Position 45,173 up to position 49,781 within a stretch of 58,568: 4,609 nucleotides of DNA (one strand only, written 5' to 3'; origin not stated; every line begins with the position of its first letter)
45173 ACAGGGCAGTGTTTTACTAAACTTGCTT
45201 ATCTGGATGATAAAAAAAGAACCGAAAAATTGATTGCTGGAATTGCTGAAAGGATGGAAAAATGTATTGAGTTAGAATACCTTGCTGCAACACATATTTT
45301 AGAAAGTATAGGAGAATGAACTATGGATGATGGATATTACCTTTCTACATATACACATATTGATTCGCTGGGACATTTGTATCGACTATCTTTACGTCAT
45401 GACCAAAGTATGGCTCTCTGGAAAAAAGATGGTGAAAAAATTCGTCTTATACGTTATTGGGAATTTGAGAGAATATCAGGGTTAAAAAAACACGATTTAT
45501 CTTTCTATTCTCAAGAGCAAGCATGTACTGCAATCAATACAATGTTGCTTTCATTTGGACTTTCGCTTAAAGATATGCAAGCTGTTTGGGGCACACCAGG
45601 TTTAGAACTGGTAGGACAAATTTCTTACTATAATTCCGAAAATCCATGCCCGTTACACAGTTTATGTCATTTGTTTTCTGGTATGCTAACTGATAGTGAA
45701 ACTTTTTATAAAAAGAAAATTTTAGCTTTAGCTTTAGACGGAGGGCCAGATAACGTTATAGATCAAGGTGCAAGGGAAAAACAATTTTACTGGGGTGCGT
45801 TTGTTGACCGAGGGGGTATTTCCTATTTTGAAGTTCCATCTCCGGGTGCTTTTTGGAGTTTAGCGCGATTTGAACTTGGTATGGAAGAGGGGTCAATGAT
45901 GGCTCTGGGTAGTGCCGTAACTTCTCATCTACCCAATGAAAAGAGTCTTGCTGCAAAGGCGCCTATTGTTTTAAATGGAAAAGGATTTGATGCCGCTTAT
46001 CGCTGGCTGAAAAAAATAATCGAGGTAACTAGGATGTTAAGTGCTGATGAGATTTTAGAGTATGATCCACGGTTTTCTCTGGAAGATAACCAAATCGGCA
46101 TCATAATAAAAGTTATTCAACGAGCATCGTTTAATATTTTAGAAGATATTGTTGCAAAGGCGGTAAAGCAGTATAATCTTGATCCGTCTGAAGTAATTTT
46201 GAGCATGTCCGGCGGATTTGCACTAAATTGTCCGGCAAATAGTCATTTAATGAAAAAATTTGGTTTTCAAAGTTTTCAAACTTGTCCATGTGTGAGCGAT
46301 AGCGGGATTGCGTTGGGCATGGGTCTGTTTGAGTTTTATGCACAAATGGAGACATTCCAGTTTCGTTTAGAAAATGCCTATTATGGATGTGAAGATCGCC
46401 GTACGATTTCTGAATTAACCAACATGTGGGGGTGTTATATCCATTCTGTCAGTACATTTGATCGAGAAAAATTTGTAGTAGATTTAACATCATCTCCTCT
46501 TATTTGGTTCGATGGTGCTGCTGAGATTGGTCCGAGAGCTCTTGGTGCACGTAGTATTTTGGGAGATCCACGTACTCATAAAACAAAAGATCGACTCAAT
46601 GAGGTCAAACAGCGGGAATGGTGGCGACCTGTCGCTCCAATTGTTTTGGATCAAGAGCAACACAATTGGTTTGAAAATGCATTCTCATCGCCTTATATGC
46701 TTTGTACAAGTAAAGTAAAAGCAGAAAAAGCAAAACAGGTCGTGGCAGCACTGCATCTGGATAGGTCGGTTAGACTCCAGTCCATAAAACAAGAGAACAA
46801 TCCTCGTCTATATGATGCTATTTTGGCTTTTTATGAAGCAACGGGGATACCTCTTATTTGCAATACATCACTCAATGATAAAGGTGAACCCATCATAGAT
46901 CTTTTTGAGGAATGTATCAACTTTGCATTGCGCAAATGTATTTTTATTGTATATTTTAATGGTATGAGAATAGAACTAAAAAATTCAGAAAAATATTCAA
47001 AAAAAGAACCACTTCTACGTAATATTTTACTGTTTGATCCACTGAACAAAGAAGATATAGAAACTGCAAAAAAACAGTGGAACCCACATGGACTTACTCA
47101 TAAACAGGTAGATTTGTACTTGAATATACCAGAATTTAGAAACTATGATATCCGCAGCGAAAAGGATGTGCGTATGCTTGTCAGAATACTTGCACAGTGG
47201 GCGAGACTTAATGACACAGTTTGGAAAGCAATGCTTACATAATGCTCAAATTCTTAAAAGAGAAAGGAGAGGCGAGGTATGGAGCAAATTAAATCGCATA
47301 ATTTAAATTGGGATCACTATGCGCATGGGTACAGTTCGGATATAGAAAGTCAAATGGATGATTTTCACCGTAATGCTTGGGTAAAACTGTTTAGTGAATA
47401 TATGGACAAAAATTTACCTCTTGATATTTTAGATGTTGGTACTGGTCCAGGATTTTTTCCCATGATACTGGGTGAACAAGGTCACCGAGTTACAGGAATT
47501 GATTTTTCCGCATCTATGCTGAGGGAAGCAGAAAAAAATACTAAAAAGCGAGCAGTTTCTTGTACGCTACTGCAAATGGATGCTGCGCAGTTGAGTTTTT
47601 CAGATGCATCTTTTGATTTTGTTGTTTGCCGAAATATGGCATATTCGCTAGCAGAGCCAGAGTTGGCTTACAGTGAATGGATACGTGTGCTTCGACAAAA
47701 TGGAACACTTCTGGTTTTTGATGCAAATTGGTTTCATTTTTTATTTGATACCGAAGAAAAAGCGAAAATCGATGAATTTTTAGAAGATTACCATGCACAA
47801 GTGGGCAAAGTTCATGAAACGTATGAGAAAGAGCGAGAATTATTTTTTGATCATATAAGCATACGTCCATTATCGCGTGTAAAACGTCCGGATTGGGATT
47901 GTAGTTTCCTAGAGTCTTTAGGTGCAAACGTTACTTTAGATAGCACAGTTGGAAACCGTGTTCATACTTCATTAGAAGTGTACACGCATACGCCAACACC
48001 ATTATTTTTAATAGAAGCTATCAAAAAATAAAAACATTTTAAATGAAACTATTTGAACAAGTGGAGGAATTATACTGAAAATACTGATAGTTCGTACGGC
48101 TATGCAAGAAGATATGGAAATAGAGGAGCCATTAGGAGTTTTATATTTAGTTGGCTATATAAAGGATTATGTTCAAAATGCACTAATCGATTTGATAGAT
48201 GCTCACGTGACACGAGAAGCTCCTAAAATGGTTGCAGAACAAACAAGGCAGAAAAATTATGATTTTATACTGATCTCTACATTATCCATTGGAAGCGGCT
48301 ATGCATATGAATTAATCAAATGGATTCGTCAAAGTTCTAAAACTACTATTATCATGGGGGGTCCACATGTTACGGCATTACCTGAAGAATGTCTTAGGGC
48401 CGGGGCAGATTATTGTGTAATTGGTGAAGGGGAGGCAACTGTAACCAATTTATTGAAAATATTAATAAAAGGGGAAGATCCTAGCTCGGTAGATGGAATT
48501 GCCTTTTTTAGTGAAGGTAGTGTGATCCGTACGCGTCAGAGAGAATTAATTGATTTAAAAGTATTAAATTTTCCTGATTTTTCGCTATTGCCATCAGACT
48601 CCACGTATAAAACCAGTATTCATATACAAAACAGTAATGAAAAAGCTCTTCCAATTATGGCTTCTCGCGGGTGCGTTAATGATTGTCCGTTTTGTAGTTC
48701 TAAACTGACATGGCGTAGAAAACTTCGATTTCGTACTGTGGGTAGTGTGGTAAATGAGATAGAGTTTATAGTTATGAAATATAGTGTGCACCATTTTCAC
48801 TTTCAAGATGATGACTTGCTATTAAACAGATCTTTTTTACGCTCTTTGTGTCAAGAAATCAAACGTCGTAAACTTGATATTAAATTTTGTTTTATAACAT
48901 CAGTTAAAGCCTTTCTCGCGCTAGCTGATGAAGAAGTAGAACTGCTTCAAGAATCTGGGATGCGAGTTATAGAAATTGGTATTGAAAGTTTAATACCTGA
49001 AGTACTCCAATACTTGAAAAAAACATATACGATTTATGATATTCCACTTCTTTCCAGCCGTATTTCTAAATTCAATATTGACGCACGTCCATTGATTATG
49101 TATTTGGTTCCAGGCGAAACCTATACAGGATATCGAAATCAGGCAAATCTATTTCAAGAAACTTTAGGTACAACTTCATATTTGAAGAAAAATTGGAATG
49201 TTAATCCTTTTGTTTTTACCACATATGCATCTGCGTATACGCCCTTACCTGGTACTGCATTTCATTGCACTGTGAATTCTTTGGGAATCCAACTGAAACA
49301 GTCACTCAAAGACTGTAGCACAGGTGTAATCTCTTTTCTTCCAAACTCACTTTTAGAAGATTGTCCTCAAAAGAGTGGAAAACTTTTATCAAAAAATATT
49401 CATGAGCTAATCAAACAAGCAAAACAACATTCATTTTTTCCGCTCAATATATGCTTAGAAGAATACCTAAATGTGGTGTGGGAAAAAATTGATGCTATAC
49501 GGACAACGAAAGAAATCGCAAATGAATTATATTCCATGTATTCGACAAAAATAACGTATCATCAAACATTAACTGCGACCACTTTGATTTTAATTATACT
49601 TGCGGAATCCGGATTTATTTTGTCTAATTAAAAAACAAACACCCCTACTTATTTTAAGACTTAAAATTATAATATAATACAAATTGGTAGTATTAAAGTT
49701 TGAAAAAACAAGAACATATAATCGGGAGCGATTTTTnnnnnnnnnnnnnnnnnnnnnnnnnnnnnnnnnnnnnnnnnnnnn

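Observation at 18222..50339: Intact-looking 32-kb trans-AT NRPS-PKS gene cluster of unfamiliar composition in an AT-rich anaerobe backbone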

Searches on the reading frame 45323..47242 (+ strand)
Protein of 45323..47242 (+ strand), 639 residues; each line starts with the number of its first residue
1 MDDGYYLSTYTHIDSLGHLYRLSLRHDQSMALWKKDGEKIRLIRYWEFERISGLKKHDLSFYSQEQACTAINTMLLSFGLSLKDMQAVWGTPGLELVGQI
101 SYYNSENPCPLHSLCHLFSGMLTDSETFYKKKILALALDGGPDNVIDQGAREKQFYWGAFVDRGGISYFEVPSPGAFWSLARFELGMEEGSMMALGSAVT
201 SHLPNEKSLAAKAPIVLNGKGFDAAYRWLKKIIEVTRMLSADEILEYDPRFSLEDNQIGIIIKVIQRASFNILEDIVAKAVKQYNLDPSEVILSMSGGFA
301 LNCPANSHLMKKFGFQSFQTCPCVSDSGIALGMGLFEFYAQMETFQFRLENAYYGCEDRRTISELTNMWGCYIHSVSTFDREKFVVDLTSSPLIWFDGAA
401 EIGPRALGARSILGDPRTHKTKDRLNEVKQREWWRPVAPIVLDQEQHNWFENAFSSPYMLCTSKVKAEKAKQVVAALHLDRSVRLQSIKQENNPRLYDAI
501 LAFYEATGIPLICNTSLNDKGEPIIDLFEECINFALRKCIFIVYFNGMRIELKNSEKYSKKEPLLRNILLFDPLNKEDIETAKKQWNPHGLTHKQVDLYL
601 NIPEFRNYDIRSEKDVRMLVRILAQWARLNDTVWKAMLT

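Call 4: search_protein_families(library=pfam, proteins=[window:45323-47242:+])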
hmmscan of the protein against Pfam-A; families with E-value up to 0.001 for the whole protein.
window:45323-47242:+ (639 aa): 2 families
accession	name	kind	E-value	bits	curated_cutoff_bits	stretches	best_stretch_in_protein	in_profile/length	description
PF16861.10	Carbam_trans_C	-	1.8e-51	174.5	27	1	394-547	11-165/170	Carbamoyltransferase C-terminus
PF02543.21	Carbam_trans_N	-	6.1e-05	23.1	24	1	272-332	283-343/346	Carbamoyltransferase N-terminus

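Call 31: search_protein_families(library=ncbifam, proteins=[window:45323-47242:+], max_evalue=0.01)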
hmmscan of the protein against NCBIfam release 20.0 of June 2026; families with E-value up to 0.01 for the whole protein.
window:45323-47242:+ (639 aa): 1 family
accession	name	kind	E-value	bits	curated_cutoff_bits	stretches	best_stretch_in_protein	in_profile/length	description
NF041651.1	nodul_NodU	equivalog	5.6e-42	144.3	1000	1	272-522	284-527/556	nodulation protein NodU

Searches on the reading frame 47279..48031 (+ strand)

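Call 4: search_protein_families(library=pfam, proteins=[window:47279-48031:+])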
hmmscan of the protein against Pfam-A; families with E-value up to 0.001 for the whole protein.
window:47279-48031:+ (250 aa): 7 families
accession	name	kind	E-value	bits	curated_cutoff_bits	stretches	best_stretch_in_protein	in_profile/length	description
PF08241.18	Methyltransf_11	-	1.3e-23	83.9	21.2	1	51-145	1-94/95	Methyltransferase domain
PF13649.12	Methyltransf_25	-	4.1e-21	75.9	27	1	50-142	1-97/97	Methyltransferase domain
PF13847.12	Methyltransf_31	-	2.6e-18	66.5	27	1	49-158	6-114/145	Methyltransferase domain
PF08242.18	Methyltransf_12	-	2e-12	48.1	30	1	51-144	1-98/98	Methyltransferase domain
PF13489.12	Methyltransf_23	-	2.9e-10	40.6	27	1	34-148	9-118/164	Methyltransferase domain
PF01209.24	Ubie_methyltran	-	3.3e-09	36.9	20.1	1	32-149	33-154/233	ubiE/COQ5 methyltransferase family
PF05175.20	MTS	-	3.9e-05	23.8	23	1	37-117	22-104/170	Methyltransferase small domain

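Call 31: search_protein_families(library=ncbifam, proteins=[window:47279-48031:+], max_evalue=0.01)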
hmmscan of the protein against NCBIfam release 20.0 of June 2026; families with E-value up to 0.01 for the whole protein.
window:47279-48031:+ (250 aa): 51 families (the best 25 are shown)
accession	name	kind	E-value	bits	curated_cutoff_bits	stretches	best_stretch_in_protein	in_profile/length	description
NF045667.1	MTase_DVU1556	equivalog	1e-17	64.3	155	1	49-148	25-121/213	DVU_1556 family methyltransferase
NF043040.1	corrin_prot_MT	hypoth_equivalog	1.8e-16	60.3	180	1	49-149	44-150/216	corrinoid protein-associated methyltransferase CpaM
TIGR01934.1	MenG_MenH_UbiE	subfamily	5.4e-16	58.6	158.35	1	32-149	25-144/223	ubiquinone/menaquinone biosynthesis methyltransferase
NF001244.0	PRK00216.1-5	equivalog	7.8e-14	51.5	216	1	32-149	34-156/236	bifunctional demethylmenaquinone methyltransferase/2-methoxy-6-polyprenyl-1,4-benzoquinol methylase UbiE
NF045882.1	PLipidMtase_Leg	equivalog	2.7e-12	46.9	390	1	31-176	29-165/207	phospholipid N-methyltransferase PmtA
NF041537.1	ArsM_AhpD_UU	exception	1.8e-11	43.5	510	1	50-167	80-200/345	arsenite methyltransferase/AhpD domain selenoprotein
TIGR02072.1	BioC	equivalog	3.1e-11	43.5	184.95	1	37-146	26-132/244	malonyl-ACP O-methyltransferase BioC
TIGR01983.1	UbiG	equivalog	1e-10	41.3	102.95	1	44-146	47-151/228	bifunctional 2-polyprenyl-6-hydroxyphenol methylase/3-demethylubiquinol 3-O-methyltransferase UbiG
NF041536.1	ArsM_DUF2284_UU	exception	1e-10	40.6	575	1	49-167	79-200/459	arsenite methyltransferase/DUF2284 domain selenoprotein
NF001241.0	PRK00216.1-2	equivalog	2.3e-10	40.5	327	1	31-148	36-149/231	demethylmenaquinone methyltransferase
NF051855.1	GlySarMtaseBact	equivalog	7.5e-10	38.9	350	1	12-164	14-175/259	glycine/sarcosine N-methyltransferase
NF047649.1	MTase_UXPK_star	exception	2.3e-09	36.7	460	1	50-154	81-189/283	methyltransferase/UXPK-star double selenoprotein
NF001243.0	PRK00216.1-4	equivalog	4.9e-09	35.9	235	1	31-148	32-153/237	demethylmenaquinone methyltransferase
NF007610.0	PRK10258.1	equivalog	6.9e-09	35.4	342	1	16-144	13-136/251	malonyl-ACP O-methyltransferase BioC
TIGR02021.1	BchM-ChlM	equivalog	8.3e-09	35.2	158.9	1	47-118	55-125/218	magnesium protoporphyrin IX methyltransferase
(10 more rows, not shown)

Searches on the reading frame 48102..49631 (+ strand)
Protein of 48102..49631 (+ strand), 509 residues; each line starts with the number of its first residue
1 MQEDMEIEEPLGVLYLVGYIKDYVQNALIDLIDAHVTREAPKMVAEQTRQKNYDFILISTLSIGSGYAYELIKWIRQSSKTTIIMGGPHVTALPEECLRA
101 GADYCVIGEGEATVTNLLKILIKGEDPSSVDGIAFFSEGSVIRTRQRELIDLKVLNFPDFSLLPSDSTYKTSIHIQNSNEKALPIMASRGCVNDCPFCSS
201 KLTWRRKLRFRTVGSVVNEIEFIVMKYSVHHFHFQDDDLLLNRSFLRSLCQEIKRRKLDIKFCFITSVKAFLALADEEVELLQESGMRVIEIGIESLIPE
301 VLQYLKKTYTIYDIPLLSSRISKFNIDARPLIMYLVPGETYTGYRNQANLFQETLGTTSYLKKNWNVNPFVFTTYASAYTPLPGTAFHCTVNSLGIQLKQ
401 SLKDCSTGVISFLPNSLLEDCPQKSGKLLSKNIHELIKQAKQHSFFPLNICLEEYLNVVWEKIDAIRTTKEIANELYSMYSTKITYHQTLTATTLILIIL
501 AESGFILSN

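Call 4: search_protein_families(library=pfam, proteins=[window:48102-49631:+])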
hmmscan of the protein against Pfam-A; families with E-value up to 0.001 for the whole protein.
window:48102-49631:+ (509 aa): 4 families
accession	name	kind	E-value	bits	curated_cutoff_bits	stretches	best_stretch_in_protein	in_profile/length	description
PF02310.24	B12-binding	-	1.6e-17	63.9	32.1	1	9-117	13-120/121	B12 binding domain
PF04055.27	Radical_SAM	-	2.2e-16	60.9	29.5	1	188-341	4-156/166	Radical SAM superfamily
PF19864.5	Radical_SAM_N2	-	0.00045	20.1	29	0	75-123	81-127/151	Radical SAM proteins, N-terminal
PF13353.11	Fer4_12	-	0.00079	20.2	22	0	189-284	13-108/137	4Fe-4S single cluster domain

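Call 31: search_protein_families(library=ncbifam, proteins=[window:48102-49631:+], max_evalue=0.01)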
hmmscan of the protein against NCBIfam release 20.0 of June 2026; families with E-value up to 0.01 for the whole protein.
window:48102-49631:+ (509 aa): 21 families
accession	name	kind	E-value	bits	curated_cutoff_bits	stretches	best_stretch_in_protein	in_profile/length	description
TIGR04072.2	rSAM_ladder_B12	equivalog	6.8e-33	113.9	360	1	67-342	85-337/443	lipid biosynthesis B12-binding/radical SAM protein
TIGR02026.1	BchE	equivalog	1.2e-32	113.4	481.35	1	10-311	22-322/497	magnesium-protoporphyrin IX monomethyl ester anaerobic oxidative cyclase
TIGR04013.1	B12_SAM_MJ_1487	hypoth_equivalog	2e-25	89.4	251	1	22-222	10-191/382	TIGR04013 family B12-binding domain/radical SAM domain-containing protein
TIGR04385.1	B12_rSAM_cofa1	equivalog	3.2e-24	85.9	450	1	72-351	90-361/438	B12 lower ligand biosynthesis radical SAM protein BzaD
TIGR03975.1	rSAM_ocin_1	subfamily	3.5e-24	85.3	281.85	1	71-352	147-428/606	RiPP maturation radical SAM C-methyltransferase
NF038361.1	rSAM_Sden_1168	equivalog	7.1e-24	84.3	575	1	56-344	147-441/560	Sden_1168 family B12-binding radical SAM P-methyltransferase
TIGR04479.1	bcpD_PhpK_rSAM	subfamily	4.6e-22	78.1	600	1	13-371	75-425/504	PhpK family radical SAM P-methyltransferase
TIGR03471.1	HpnJ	equivalog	4.7e-22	78.5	577.6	1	32-392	50-388/472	hopanoid biosynthesis associated radical SAM protein HpnJ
NF040542.1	rSAM_RCCLKC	equivalog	6.2e-18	65.1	450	1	29-334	31-331/423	arsinothricin biosynthesis radical SAM protein ArsL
TIGR04295.1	B12_rSAM_oligo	hypoth_equivalog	2.3e-17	62.8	400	1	70-309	92-316/422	TIGR04295 family B12-binding domain-containing radical SAM protein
TIGR04014.1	B12_SAM_MJ_0865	equivalog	2.2e-16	59.7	360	1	54-221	40-199/434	methyl-coenzyme M reductase glutamine C-methyltransferase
NF050148.1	rSAM_ApyD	equivalog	3.4e-14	52.2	750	1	50-261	72-278/645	RiPP biosynthesis radical SAM protein ApyD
NF040546.1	rSAM_CUAEP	equivalog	5e-14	51.8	500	1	71-353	67-340/468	CUAEP/CCAEP-tail radical SAM (seleno)protein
TIGR04428.1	B12_rSAM_trp_MT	equivalog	1.6e-13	49.9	500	2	185-347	219-391/558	tryptophan 2-C-methyltransferase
TIGR04367.1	HpnR_B12_rSAM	equivalog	1e-10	40.8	650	1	29-309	39-308/490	hopanoid C-3 methylase HpnR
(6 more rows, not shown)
